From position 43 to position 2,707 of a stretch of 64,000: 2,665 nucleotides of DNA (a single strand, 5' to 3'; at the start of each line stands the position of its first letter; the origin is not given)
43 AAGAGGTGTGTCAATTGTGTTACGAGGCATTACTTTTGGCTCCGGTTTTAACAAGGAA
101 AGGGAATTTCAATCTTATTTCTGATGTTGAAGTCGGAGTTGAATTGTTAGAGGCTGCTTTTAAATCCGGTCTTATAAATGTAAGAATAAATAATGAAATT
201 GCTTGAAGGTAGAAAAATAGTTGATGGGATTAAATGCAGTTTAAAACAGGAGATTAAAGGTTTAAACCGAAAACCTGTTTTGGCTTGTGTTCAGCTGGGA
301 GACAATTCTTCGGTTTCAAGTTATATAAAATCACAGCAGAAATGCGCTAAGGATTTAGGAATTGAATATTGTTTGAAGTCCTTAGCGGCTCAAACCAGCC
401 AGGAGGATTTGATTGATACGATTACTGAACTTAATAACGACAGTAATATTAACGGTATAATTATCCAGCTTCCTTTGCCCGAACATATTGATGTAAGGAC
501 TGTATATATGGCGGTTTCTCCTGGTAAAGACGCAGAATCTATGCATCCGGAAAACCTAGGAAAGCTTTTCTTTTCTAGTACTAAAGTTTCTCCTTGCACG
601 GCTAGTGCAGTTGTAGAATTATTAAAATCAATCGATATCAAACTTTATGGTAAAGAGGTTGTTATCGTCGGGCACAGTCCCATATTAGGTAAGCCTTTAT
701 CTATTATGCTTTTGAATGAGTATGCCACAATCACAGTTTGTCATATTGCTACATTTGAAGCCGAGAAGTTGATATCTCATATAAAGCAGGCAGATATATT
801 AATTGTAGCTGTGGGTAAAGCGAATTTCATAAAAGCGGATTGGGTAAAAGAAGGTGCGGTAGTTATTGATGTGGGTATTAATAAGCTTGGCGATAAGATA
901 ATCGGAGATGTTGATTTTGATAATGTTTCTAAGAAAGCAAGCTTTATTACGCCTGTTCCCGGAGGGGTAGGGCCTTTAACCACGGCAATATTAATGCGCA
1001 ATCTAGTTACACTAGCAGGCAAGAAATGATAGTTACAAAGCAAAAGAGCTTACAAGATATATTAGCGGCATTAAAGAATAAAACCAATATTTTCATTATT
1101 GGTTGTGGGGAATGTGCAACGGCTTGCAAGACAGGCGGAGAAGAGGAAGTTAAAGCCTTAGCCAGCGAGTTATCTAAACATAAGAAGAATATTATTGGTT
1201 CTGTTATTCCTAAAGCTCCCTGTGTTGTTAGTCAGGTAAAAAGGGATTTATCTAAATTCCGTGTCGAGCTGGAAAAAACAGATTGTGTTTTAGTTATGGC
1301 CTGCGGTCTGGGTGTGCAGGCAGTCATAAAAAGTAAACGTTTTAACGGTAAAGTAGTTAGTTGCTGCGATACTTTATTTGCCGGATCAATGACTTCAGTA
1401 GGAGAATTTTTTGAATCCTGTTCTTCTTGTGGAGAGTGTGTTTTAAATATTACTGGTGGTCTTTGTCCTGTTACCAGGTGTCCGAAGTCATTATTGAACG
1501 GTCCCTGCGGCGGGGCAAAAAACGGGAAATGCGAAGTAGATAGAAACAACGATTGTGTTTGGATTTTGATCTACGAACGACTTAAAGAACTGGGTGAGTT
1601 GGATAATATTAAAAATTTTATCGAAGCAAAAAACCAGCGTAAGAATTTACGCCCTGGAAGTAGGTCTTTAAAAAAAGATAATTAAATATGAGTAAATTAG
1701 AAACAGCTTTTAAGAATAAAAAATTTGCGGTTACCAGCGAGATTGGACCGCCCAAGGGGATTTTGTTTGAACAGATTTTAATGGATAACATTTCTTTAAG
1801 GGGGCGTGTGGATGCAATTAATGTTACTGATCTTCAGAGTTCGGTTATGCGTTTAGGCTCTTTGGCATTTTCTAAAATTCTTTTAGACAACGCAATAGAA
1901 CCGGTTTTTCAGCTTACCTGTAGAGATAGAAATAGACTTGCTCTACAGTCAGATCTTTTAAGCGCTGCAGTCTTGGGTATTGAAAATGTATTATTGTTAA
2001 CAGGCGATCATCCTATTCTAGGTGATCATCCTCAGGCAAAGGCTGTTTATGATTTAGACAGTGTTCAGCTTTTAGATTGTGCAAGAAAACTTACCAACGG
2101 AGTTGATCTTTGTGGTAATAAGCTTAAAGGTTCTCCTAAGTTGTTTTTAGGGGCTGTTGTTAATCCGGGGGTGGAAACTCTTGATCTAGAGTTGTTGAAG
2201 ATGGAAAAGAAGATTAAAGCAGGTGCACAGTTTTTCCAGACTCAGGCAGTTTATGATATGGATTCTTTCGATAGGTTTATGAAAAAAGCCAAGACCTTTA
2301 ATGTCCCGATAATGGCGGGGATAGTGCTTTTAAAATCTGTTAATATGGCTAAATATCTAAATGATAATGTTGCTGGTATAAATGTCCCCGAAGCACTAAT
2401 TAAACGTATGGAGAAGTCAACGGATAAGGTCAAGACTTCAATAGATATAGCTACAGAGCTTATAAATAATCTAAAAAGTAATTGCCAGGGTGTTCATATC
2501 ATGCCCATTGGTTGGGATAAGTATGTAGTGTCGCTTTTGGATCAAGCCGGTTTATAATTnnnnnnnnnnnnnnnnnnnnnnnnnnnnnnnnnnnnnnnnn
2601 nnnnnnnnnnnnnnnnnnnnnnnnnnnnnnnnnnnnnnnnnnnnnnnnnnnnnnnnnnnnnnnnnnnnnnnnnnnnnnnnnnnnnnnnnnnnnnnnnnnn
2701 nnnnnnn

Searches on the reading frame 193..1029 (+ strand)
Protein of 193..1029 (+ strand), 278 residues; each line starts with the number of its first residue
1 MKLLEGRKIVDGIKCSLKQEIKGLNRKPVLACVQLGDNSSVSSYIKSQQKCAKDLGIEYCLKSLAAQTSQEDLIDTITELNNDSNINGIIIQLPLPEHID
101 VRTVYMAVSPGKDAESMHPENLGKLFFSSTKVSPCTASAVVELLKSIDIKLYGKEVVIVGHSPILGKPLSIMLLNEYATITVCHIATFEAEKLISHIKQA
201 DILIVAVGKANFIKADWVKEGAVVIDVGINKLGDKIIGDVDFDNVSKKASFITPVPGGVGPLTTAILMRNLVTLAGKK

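Call 3: search_protein_families(library=pfam, proteins=[window:193-1029:+], max_evalue=0.01)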
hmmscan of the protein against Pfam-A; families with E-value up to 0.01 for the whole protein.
window:193-1029:+ (278 aa): 2 families
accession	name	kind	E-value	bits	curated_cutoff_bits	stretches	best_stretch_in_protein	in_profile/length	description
PF02882.25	THF_DHG_CYH_C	-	2.5e-63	212.6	27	1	118-275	1-156/160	Tetrahydrofolate dehydrogenase/cyclohydrolase, NAD(P)-binding domain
PF00763.28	THF_DHG_CYH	-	2.2e-29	102.5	32.8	1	4-115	1-115/115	Tetrahydrofolate dehydrogenase/cyclohydrolase, catalytic domain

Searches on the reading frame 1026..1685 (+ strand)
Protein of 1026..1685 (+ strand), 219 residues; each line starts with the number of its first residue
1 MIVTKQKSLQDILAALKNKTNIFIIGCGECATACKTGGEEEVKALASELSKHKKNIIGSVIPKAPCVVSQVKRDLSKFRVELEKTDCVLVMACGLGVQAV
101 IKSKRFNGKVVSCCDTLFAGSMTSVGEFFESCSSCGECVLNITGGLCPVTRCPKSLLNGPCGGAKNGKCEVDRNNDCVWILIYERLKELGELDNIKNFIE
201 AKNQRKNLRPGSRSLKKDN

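Call 3: search_protein_families(library=pfam, proteins=[window:1026-1685:+], max_evalue=0.01)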
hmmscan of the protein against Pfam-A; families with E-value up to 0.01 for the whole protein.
window:1026-1685:+ (219 aa): 2 families
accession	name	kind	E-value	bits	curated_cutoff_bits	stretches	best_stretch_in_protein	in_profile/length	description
PF12225.13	DUF5981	-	2.3e-34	117.4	23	1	113-204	3-94/95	Methylene-tetrahydrofolate reductase C terminal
PF00037.32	Fer4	-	0.004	17.4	21.1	0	25-37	9-21/24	4Fe-4S binding domain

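Call 4: search_protein_families(library=ncbifam, proteins=[window:1026-1685:+], max_evalue=0.01)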
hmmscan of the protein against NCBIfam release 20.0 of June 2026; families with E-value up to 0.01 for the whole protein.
window:1026-1685:+ (219 aa): 1 family
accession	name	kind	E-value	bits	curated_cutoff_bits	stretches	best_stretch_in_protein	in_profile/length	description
NF010344.0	PRK13771.1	subfamily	0.0052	15.8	349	1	41-112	121-192/334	putative alcohol dehydrogenase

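Call 55: search_solved_structures(query=window:1026-1682:+, max_evalue=0.01)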
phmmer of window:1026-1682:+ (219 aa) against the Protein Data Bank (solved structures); distinct sequences matched with E-value up to 0.01: 0.

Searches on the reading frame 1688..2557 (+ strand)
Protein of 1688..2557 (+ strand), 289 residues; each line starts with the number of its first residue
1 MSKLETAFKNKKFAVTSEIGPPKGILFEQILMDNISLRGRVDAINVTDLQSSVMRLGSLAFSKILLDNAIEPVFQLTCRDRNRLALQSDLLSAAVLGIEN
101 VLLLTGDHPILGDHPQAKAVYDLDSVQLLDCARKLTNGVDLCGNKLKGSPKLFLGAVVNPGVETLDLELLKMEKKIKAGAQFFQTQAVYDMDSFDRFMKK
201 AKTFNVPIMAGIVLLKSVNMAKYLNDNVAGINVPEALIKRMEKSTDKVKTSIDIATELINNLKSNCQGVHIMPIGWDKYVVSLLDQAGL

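Call 3: search_protein_families(library=pfam, proteins=[window:1688-2557:+], max_evalue=0.01)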
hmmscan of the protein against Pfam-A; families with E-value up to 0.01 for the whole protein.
window:1688-2557:+ (289 aa): 1 family
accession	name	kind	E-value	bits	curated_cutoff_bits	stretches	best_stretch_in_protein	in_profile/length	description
PF02219.23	MTHFR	-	6.1e-40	137.8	24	1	4-288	2-287/287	Methylenetetrahydrofolate reductase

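Call 4: search_protein_families(library=ncbifam, proteins=[window:1688-2557:+], max_evalue=0.01)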
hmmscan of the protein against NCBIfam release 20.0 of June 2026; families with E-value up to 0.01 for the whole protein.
window:1688-2557:+ (289 aa): 4 families
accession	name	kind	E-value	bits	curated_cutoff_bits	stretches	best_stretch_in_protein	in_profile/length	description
NF006396.0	PRK08645.1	equivalog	1.5e-72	244.6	453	1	3-273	313-587/611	bifunctional homocysteine S-methyltransferase/methylenetetrahydrofolate reductase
TIGR00676.1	fadh2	equivalog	6.4e-21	74.9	293.7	1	44-281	32-268/275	methylenetetrahydrofolate reductase [NAD(P)H]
TIGR00677.1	fadh2_euk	equivalog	2e-16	60.2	310.05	1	68-288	58-276/281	methylenetetrahydrofolate reductase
NF006950.0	PRK09432.1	equivalog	2.2e-09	37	382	1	11-252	21-250/296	methylenetetrahydrofolate reductase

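Call 54: search_solved_structures(query=window:1688-2554:+, max_evalue=0.00001)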
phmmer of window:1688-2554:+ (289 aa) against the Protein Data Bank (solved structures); distinct sequences matched with E-value up to 0.00001: 7.
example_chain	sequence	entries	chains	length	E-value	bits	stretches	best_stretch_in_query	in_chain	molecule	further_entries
1v93_A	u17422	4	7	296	2.8e-09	39.9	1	41-278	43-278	5,10-Methylenetetrahydrofolate reductase | Methylenetetrahydrofolate reductase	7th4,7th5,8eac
3apt_A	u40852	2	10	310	3.4e-09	39.7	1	21-277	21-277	Methylenetetrahydrofolate reductase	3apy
6fnu_A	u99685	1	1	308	6.7e-08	35.4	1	17-286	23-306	Methylenetetrahydrofolate reductase 1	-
6fcx_A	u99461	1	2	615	6.1e-07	32.2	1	69-262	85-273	Methylenetetrahydrofolate reductase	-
8qa4_A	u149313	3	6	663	7.1e-07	32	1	69-262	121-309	Methylenetetrahydrofolate reductase (NADPH)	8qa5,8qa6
8uy2_A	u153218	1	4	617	7.9e-06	28.6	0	70-243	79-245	Methylenetetrahydrofolate reductase-like protein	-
8uy1_D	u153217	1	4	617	8.1e-06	28.6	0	70-243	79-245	Methylenetetrahydrofolate reductase-like protein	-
